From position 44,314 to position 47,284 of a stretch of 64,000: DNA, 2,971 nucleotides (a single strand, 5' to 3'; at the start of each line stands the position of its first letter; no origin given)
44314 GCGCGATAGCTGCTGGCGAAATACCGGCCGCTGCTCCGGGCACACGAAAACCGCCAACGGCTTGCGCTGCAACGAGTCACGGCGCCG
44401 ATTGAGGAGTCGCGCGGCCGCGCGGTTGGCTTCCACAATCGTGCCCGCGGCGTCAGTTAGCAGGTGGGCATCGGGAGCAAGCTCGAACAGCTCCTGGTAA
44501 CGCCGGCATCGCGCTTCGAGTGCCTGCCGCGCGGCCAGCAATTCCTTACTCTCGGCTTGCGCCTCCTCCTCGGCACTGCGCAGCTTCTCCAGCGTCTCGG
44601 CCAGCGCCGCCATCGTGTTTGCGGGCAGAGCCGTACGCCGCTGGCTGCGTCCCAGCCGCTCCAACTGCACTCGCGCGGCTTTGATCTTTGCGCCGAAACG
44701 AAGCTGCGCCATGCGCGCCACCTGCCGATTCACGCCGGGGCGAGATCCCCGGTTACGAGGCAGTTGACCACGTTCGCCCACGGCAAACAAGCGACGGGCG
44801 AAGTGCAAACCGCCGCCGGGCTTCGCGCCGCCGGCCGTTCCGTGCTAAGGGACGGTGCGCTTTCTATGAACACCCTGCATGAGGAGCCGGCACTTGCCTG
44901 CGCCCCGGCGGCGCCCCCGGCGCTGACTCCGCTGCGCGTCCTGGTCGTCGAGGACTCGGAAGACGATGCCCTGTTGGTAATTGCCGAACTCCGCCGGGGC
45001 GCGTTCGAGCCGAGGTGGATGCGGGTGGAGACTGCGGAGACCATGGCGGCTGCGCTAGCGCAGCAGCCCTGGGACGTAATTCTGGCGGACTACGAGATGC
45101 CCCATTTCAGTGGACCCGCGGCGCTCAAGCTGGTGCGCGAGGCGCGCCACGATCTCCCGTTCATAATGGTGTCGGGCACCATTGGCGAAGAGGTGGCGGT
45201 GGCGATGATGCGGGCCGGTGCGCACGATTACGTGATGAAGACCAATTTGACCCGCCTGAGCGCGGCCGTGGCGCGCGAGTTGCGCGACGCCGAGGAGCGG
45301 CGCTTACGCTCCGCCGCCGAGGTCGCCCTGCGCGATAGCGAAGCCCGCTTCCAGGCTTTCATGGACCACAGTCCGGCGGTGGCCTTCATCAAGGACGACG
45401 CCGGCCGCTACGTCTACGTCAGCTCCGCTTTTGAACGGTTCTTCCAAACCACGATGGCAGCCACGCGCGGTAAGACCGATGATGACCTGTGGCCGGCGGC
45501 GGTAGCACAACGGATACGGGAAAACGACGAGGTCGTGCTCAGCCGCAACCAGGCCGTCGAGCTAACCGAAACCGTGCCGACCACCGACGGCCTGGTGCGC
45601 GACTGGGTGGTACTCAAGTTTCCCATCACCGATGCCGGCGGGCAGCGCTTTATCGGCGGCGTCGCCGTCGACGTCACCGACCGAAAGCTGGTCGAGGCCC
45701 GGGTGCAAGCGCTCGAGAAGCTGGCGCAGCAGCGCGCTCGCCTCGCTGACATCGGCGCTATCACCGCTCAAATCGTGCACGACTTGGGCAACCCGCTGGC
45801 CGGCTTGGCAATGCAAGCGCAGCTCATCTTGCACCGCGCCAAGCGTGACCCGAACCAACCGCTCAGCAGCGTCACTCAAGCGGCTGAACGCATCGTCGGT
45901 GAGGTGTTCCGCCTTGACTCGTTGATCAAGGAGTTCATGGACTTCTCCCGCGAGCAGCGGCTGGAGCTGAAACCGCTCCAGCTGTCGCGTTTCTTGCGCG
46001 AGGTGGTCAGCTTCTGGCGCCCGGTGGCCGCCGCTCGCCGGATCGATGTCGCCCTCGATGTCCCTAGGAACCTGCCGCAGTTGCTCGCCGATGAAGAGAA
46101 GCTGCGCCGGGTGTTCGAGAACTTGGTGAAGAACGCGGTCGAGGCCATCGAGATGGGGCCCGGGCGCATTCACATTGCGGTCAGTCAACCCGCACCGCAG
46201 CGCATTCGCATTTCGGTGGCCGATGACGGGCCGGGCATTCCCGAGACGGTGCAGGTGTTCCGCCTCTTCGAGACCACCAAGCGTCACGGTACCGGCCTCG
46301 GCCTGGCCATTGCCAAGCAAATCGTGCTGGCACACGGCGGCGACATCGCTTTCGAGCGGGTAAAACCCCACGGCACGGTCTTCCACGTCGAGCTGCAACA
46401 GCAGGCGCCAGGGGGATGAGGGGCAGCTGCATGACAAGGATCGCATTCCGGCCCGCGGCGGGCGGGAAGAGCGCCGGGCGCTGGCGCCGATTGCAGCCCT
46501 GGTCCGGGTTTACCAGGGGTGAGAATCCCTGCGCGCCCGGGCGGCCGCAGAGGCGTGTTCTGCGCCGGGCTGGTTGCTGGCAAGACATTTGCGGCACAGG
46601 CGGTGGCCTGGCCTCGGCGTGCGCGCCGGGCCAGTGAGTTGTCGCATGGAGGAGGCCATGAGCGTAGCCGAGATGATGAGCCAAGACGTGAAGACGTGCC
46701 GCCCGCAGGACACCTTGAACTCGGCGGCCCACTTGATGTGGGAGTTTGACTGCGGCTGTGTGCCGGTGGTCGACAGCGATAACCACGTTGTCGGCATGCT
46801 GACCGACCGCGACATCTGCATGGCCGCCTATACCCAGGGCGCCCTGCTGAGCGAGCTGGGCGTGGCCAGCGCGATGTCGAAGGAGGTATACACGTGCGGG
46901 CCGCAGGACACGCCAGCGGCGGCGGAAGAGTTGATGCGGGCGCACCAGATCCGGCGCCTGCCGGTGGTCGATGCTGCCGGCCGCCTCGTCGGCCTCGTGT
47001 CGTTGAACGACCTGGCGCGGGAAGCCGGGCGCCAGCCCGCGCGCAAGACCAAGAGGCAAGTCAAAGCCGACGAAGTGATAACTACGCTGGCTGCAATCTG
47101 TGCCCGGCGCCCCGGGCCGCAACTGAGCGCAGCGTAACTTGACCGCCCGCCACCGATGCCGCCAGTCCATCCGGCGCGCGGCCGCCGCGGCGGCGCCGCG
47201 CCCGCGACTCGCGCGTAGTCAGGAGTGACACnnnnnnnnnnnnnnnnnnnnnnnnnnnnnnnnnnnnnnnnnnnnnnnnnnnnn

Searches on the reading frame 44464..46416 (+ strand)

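Call 29: search_protein_families(library=pfam, proteins=[window:44464-46416:+], max_evalue=0.001)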
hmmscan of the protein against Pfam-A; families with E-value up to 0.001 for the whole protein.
window:44464-46416:+ (651 aa): 6 families
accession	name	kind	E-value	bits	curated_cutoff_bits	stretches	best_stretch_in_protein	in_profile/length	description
PF02518.31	HATPase_c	-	2.7e-23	82.9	26.4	1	543-646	2-109/111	Histidine kinase-, DNA gyrase B-, and HSP90-like ATPase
PF08448.16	PAS_4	-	5.9e-17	62.3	23.1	1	301-408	2-109/110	PAS fold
PF00072.30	Response_reg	-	2.2e-14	54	30.2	1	159-269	1-110/111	Response regulator receiver domain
PF00512.31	HisKA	-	7.3e-08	32.8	26.9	1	433-498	5-64/66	His Kinase A (phospho-acceptor) domain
PF00989.32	PAS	-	6.8e-07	29.7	22.6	1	295-400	2-109/113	PAS fold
PF13188.13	PAS_8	-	9.7e-05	22.6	21.8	1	294-342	1-50/65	PAS domain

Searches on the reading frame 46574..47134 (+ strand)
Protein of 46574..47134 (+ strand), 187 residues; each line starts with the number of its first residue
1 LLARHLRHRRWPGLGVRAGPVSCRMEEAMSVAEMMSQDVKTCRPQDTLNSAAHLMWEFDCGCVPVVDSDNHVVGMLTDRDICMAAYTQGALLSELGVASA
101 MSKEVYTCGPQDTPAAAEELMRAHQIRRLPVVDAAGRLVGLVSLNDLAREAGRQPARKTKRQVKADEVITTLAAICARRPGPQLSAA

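Call 29: search_protein_families(library=pfam, proteins=[window:46574-47134:+], max_evalue=0.001)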
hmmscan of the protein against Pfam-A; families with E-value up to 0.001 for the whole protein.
window:46574-47134:+ (187 aa): 1 family
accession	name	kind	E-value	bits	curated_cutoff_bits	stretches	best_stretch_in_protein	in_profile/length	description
PF00571.33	CBS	-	1.6e-28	99.2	24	2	97-150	1-54/57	CBS domain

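Call 47: search_solved_structures(query=window:46646-47134:+, max_evalue=0.001)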
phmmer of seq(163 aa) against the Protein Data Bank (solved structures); distinct sequences matched with E-value up to 0.001: 56.
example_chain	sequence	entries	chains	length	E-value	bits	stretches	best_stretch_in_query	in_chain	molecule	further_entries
9znf_4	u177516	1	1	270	2e-20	76.5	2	7-124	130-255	CBS domain-containing protein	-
9sr9_H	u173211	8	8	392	2.3e-20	76.3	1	16-124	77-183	Dehydrogenase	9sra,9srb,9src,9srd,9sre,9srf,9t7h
2yzq_A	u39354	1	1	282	2.4e-20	76.3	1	7-128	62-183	Putative uncharacterized protein PH1780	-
3kh5_A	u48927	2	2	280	3.1e-19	72.7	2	7-129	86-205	protein MJ1225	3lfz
9z6r_A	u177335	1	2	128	1.9e-18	70.1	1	5-124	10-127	CBS domain containing protein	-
4esy_A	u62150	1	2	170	9.6e-15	58.1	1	7-59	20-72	CBS domain containing membrane protein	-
9e6q_3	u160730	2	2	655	2.7e-14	56.6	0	8-128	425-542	Putative signal-transduction protein with CBS domains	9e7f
3fhm_A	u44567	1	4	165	3.4e-14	56.3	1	9-126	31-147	uncharacterized protein ATU1752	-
9s4v_A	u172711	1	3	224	1.1e-13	54.6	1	5-151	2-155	Acetoin utilization protein AcuB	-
1y5h_A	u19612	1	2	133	1.4e-13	54.3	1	9-126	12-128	hypothetical protein RV2626C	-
1xkf_A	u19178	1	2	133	1.4e-13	54.3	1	9-126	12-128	hypothetical protein RV2626C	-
9znf_5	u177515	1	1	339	1.7e-13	54.1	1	7-132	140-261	CBS domain-containing protein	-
9qs7_A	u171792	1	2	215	2e-13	53.8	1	7-151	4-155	Acetoin utilization protein AcuB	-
9zni_6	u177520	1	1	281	4.4e-13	52.7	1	7-125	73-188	CBS domain-containing protein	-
9s4w_A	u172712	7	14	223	2.4e-12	50.3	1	74-124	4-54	AcuB from Geobacillus stearothermophilus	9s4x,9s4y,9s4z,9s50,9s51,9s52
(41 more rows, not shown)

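Call 48: search_protein_families(library=ncbifam, proteins=[window:46646-47134:+], max_evalue=0.001)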
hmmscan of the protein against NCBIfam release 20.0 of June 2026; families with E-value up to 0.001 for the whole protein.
seq(163 aa): 28 families (the best 25 are shown)
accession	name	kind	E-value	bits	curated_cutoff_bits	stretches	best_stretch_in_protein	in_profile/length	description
TIGR01302.1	IMP_dehydrog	equivalog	4.1e-15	55.6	481.5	1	7-136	82-209/450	IMP dehydrogenase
NF011447.0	PRK14869.2-3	equivalog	6.6e-13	48.1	522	2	5-58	68-121/540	putative manganese-dependent inorganic diphosphatase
NF053603.1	HhpR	exception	7.9e-13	48.2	520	1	7-127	63-183/282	CBS domain-containing high hydrostatic pressure regulator HhpR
NF041552.1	TF_PrdR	equivalog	2e-12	46.2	795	1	3-128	4-126/577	sigma-54 dependent transcriptional regulator PrdR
NF011443.0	PRK14869.1-5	equivalog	1.2e-11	43.8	335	2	81-148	79-148/546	putative manganese-dependent inorganic diphosphatase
NF011442.0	PRK14869.1-4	equivalog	7e-11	41.3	400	2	89-126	87-125/543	putative manganese-dependent inorganic diphosphatase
TIGR00393.1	kpsF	subfamily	3.3e-10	40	203.7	1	8-118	158-267/268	KpsF/GutQ family sugar-phosphate isomerase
NF011446.0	PRK14869.2-2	equivalog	3.6e-10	38.9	601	1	73-151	78-152/576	putative manganese-dependent inorganic diphosphatase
NF008581.0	PRK11543.1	equivalog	8.7e-10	38.1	481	1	35-125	229-317/321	arabinose-5-phosphate isomerase GutQ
NF011440.0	PRK14869.1-2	equivalog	1.3e-09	37.3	746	1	92-150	88-146/541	putative manganese-dependent inorganic diphosphatase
NF038279.1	TF_CBS_SpxR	exception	2.4e-09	36.4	600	1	3-58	247-302/427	CBS-HotDog domain-containing transcription factor SpxR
NF011449.0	PRK14869.2-5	equivalog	4.3e-09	35.9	411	1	78-125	75-122/451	putative manganese-dependent inorganic diphosphatase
NF011448.0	PRK14869.2-4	equivalog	9.4e-09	34.1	562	0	78-150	81-156/563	putative manganese-dependent inorganic diphosphatase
NF041630.1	CBS_CbpB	equivalog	1.1e-08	35.1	125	1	4-57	80-131/143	cyclic-di-AMP-binding protein CbpB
NF053863.1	DS11_antiphage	equivalog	1.5e-08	34.1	260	0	12-62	82-132/305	CBS domain-containing anti-phage protein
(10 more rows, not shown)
